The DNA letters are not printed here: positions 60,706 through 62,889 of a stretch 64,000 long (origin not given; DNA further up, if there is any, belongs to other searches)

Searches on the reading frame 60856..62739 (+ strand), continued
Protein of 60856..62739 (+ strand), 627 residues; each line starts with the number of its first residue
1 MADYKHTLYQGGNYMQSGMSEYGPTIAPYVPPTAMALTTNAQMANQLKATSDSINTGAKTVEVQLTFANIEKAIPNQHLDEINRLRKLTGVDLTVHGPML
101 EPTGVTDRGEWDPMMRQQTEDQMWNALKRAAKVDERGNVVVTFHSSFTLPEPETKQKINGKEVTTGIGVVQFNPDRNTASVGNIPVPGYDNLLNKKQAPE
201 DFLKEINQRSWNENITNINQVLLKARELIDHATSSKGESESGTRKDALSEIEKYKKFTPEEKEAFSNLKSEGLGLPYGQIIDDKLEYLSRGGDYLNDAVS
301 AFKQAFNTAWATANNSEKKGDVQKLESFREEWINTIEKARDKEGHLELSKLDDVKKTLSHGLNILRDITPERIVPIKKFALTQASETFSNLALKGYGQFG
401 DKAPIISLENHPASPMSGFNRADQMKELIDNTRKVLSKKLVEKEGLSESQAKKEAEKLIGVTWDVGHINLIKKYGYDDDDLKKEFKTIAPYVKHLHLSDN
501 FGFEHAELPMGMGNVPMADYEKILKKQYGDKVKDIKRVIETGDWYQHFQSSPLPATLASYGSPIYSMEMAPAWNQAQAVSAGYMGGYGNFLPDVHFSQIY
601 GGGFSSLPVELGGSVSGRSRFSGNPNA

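Call 22: search_solved_structures(query=A1, max_evalue=1, show_alignments=3)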
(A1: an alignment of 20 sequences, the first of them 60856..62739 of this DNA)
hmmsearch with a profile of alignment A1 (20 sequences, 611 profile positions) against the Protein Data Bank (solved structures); distinct sequences matched with E-value up to 1: 12.
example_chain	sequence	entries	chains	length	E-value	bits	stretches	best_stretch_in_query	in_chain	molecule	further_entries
3wqo_A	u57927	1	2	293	0.00042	22.3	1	442-514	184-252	Uncharacterized protein MJ1311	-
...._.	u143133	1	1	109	0.013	17.4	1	262-356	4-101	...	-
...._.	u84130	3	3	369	0.06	15.2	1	17-72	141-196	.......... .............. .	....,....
1r58_A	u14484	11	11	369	0.06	15.2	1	17-72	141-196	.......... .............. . | human Methionine Amino Peptidase 2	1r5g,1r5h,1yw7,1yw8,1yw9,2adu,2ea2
1b59_A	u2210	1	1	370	0.06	15.2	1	17-72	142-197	PROTEIN (METHIONINE AMINOPEPTIDASE)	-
5cls_A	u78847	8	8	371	0.061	15.2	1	17-72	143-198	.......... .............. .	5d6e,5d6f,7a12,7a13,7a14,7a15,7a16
5lyw_A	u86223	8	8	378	0.064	15.1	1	17-72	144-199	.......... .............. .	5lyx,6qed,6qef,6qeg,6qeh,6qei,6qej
8oxg_A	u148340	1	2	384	0.066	15.1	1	17-72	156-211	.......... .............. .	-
1b6a_A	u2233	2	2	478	0.089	14.6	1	17-72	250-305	METHIONINE AMINOPEPTIDASE | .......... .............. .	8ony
1bn5_A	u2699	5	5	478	0.089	14.6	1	17-72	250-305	METHIONINE AMINOPEPTIDASE | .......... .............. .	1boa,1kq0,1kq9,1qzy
9fpz_A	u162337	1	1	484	0.091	14.6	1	17-72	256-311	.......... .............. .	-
8cok_A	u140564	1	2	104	0.5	12.1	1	268-352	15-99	Inhibitor of growth protein 3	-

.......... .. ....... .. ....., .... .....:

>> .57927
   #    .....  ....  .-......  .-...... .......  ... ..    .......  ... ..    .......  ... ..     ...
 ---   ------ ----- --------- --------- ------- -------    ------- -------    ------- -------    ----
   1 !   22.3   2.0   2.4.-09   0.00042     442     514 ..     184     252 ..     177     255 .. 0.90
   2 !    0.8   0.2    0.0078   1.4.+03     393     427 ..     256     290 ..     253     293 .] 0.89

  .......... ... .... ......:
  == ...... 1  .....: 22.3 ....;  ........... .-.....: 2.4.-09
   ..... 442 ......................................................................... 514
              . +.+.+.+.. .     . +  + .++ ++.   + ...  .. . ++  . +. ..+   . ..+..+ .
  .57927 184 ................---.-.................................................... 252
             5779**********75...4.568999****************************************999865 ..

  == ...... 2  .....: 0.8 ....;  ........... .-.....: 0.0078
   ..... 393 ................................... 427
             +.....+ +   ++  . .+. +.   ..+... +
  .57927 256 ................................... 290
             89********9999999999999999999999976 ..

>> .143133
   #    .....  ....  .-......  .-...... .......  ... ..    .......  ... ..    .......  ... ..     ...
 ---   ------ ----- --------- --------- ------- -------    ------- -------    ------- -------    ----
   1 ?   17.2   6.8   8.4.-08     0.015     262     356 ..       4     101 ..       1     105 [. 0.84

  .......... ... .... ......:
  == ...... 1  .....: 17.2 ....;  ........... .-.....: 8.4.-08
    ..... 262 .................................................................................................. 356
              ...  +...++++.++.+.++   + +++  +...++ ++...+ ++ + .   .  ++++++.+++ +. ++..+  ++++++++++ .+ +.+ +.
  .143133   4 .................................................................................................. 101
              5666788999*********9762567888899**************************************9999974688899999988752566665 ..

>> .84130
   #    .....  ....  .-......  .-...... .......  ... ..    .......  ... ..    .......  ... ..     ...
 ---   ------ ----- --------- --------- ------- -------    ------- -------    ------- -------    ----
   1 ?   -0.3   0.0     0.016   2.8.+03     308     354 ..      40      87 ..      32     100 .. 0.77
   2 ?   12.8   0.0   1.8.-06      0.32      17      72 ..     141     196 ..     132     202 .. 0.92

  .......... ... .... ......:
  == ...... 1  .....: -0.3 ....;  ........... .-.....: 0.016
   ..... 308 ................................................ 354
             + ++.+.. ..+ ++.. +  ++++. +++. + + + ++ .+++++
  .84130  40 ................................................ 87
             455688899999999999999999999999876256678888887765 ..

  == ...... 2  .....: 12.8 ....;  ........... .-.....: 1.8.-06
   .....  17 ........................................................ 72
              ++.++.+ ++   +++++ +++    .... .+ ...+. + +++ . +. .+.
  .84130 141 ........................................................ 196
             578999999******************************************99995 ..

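Call 42: predict_structure(alignment_id=A2)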
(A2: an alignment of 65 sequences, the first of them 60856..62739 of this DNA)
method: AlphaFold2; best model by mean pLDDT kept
length: 627 residues; sequences in the alignment: 65
mean_pLDDT: 82.4   pTM: 0.79
mean pLDDT of the five models: 82.4, 81.2, 80.8, 80.2, 79.3
residues with pLDDT >= 90: 359; 70-90: 136; 50-70: 48; < 50: 84
segments of 3 or more residues with pLDDT < 50: 1-22, 238-241, 509-511, 566-604, 618-621, 623-627
pLDDT, mean of each block of 10 residues (from residue 1): 36 36 73 90 88 88 94 94 95 96 96 96 97 94 95 93 94 90 89 86 94 96 91 64 69 77 70 67 87 92 95 90 96 92 82 90 95 94 98 98 97 90 97 98 98 98 93 92 97 88 54 78 96 93 64 83 54 38 31 39 46 51 47
secondary structure, 60 per line:
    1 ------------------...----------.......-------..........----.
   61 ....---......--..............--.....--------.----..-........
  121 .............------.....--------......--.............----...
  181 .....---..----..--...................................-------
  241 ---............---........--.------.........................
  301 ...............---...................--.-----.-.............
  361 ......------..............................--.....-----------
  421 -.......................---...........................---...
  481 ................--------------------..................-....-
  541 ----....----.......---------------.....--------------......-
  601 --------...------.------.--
elements in order: E35-38 H46-55 E60-64 H68-73 H76-89 E92-96 H113-133 E140-144 E153-158 E161-173 E178-185 H199-233 H244-255 H259-266 H277-315 H319-337 H348-366 E373-375 H376-402 E405-409 H422-444 H448-458 E459-464 H465-474 H478-491 E492-496 H517-534 E536-539 H545-548 H553-559 H575-579 H594-599

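Call 48: fold_search(model_id=the predicted structure, library=pdb)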
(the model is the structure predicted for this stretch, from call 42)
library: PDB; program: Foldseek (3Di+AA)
matches with E <= 10: 790; with E <= 0.001: 0
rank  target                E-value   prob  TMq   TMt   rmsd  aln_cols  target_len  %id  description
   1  8xiv                  2.8e-03  1.00  0.34  0.68  10.1       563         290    8  Production of D-psicose (released 2024-12-25)
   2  4xsl_C                4.5e-03  1.00  0.34  0.66   8.7       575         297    8  Crystal strcutre of D-tagatose 3-epimerase C66S from Pseudomonas cichorii in complex with glycerol (released 2016-01-27)
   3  2ou4_A                4.5e-03  1.00  0.18  0.36   9.5       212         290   15  Crystal structure of D-tagatose 3-epimerase from Pseudomonas cichorii (released 2007-12-25)
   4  3vni_B                6.0e-03  1.00  0.34  0.69  10.1       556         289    9  Crystal structures of D-Psicose 3-epimerase from Clostridium cellulolyticum H10 and its complex with ketohexose sugars (released 2012-08-01)
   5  3vni_C                8.3e-03  1.00  0.32  0.65  10.4       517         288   10  Crystal structures of D-Psicose 3-epimerase from Clostridium cellulolyticum H10 and its complex with ketohexose sugars (released 2012-08-01)
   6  8rly_C                8.3e-03  1.00  0.32  0.65   9.4       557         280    8  E. coli endonuclease IV complexed with sulfate, catalytic Fe2+ (released 2024-12-11)
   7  4q7i_B                9.6e-03  1.00  0.33  0.66  10.8       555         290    8  Crystal structure of engineered thermostable D-tagatose 3-epimerase PcDTE-Var8 (released 2014-10-22)
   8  7x7w_A                1.2e-02  1.00  0.33  0.66  10.6       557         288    8  The X-ray Crystallographic Structure of D-Psicose 3-epimerase from Clostridia bacterium (released 2022-09-07)
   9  4ovx                  1.2e-02  1.00  0.19  0.41  18.0       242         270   12  Crystal structure of Xylose isomerase domain protein from Planctomyces limnophilus DSM 3776 (released 2014-02-12)
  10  3vni_A                1.2e-02  1.00  0.34  0.67  10.2       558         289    9  Crystal structures of D-Psicose 3-epimerase from Clostridium cellulolyticum H10 and its complex with ketohexose sugars (released 2012-08-01)
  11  3vnl_A                1.3e-02  1.00  0.34  0.68  10.5       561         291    9  Crystal structures of D-Psicose 3-epimerase with D-tagatose from Clostridium cellulolyticum H10 (released 2012-08-01)
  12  7ero_C                1.3e-02  1.00  0.29  0.60  16.7       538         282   10  Crystal structure of D-allulose 3-epimerase with D-allulose from Agrobacterium sp. SUL3 (released 2022-05-11)
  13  8xix                  1.5e-02  1.00  0.32  0.65  10.1       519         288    8  KeDt3e within Co (released 2024-12-25)
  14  1qtw                  1.5e-02  0.99  0.18  0.37  16.6       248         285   14  HIGH-RESOLUTION CRYSTAL STRUCTURE OF THE ESCHERICHIA COLI DNA REPAIR ENZYME ENDONUCLEASE IV (released 1999-08-31)
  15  3vyl_A                1.5e-02  1.00  0.33  0.65  13.9       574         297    7  Structure of L-ribulose 3-epimerase (released 2013-10-02)
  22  3wqo_B                2.1e-02  1.00  0.18  0.38   6.2       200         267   16  Crystal structure of D-tagatose 3-epimerase-like protein (released 2014-07-09)
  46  3wqo_A                6.0e-02  1.00  0.31  0.65  13.6       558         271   10  Crystal structure of D-tagatose 3-epimerase-like protein (released 2014-07-09)
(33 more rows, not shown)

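Call 64: find_encoding_contigs(protein=window:60856-62739:+, flank=10000, max_places=2)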
Protein window:60856-62739:+ (627 aa): 4 contigs read that carry it; 2 places shown.
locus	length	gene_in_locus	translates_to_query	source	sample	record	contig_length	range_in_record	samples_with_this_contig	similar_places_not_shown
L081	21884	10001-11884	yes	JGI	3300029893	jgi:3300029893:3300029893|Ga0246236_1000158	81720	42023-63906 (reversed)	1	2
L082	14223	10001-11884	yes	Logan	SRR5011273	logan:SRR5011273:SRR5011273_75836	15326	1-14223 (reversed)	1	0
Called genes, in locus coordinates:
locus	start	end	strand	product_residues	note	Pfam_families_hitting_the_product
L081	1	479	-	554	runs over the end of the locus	PF00749:tRNA-synt_1c, PF03950:tRNA-synt_1c_C, PF20974:tRNA-synt_1c_C2 (weak)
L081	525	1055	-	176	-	-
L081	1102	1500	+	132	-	-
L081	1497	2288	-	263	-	-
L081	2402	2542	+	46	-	-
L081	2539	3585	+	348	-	-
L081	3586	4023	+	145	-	-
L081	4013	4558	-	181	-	-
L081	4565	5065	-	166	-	PF13302:Acetyltransf_3, PF13420:Acetyltransf_4, PF15560:Imm12 (weak), PF00583:Acetyltransf_1, PF13673:Acetyltransf_10, PF13508:Acetyltransf_7, PF08445:FR47 (weak)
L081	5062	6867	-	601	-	PF00664:ABC_membrane, PF00005:ABC_tran, PF13175:AAA_15 (weak)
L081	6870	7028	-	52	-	-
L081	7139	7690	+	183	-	PF01507:PAPS_reduct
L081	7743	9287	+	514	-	-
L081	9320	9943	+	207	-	-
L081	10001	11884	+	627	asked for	PF01261:AP_endonuc_2 (weak)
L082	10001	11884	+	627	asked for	PF01261:AP_endonuc_2 (weak)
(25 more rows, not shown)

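Call 65: find_encoding_contigs(protein=P0003, flank=10000, max_places=1)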
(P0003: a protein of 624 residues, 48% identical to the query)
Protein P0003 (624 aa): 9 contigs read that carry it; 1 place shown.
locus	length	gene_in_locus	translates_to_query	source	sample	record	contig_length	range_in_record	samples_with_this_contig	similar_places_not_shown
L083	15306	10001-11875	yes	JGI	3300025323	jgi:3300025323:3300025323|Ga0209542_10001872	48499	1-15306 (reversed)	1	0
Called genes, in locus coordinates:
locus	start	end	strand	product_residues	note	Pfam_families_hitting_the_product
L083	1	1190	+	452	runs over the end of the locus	-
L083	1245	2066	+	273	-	-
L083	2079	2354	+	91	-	-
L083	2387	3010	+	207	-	-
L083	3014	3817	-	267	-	PF00106:adh_short, PF08659:KR (weak), PF13561:adh_short_C2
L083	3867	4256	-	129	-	-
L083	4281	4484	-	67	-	-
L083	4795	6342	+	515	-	-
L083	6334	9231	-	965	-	PF13229:Beta_helix, PF05048:NosD (weak)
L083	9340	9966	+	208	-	-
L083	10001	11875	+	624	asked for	PF01261:AP_endonuc_2 (faint)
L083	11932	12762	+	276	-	PF01909:NTP_transf_2 (weak), PF18765:Polbeta (weak)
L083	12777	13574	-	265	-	-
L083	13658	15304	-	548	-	PF00391:PEP-utilizers, PF02896:PEP-utilizers_C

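Call 66: find_encoding_contigs(protein=P0002, flank=10000, max_places=1)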
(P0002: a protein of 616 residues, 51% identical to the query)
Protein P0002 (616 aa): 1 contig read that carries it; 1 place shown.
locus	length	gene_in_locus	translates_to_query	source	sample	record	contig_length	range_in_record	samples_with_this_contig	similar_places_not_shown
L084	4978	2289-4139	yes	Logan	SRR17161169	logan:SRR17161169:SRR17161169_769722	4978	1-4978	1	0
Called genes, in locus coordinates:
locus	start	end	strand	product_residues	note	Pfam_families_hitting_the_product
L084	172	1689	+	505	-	-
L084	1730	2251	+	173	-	-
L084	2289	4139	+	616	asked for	PF01261:AP_endonuc_2 (weak)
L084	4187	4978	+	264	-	?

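Call 89: search_protein_families(library=pfam, proteins=[L036:19741-21516:-, L062:14859-16670:-, L057:3963-4802:-, L023:6665-7057:-, L044:4020-4490:-, L028:172-684:+, L032:5596-6072:+], max_evalue=0.01)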
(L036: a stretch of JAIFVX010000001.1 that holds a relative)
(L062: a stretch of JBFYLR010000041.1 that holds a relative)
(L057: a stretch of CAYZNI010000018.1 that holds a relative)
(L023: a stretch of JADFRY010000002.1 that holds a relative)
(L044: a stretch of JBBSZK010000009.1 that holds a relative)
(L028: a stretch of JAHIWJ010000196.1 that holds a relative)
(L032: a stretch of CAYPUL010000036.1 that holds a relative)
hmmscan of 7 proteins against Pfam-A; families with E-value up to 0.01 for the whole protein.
L036:19741-21516:- (591 aa): 2 families
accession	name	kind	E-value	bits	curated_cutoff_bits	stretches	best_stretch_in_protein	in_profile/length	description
PF01909.29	NTP_transf_2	-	1.8e-08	35.1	21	1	168-224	11-72/93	Nucleotidyltransferase domain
PF18765.7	Polbeta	-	0.00015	22.3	26.9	1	172-219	12-58/93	Polymerase beta, Nucleotidyltransferase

L062:14859-16670:- (603 aa): 3 families
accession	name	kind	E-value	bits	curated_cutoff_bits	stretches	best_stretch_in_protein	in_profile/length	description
PF01909.29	NTP_transf_2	-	1e-08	35.9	21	1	176-232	11-72/93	Nucleotidyltransferase domain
PF18765.7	Polbeta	-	3.3e-05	24.4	26.9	1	181-227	13-58/93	Polymerase beta, Nucleotidyltransferase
PF16740.10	SKA2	-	0.0049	17.1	30.1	0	447-507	22-79/110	Spindle and kinetochore-associated protein 2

L057:3963-4802:- (279 aa): 0 families

L023:6665-7057:- (130 aa): 0 families

L044:4020-4490:- (156 aa): 0 families

L028:172-684:+ (170 aa): 0 families

L032:5596-6072:+ (158 aa): 0 families
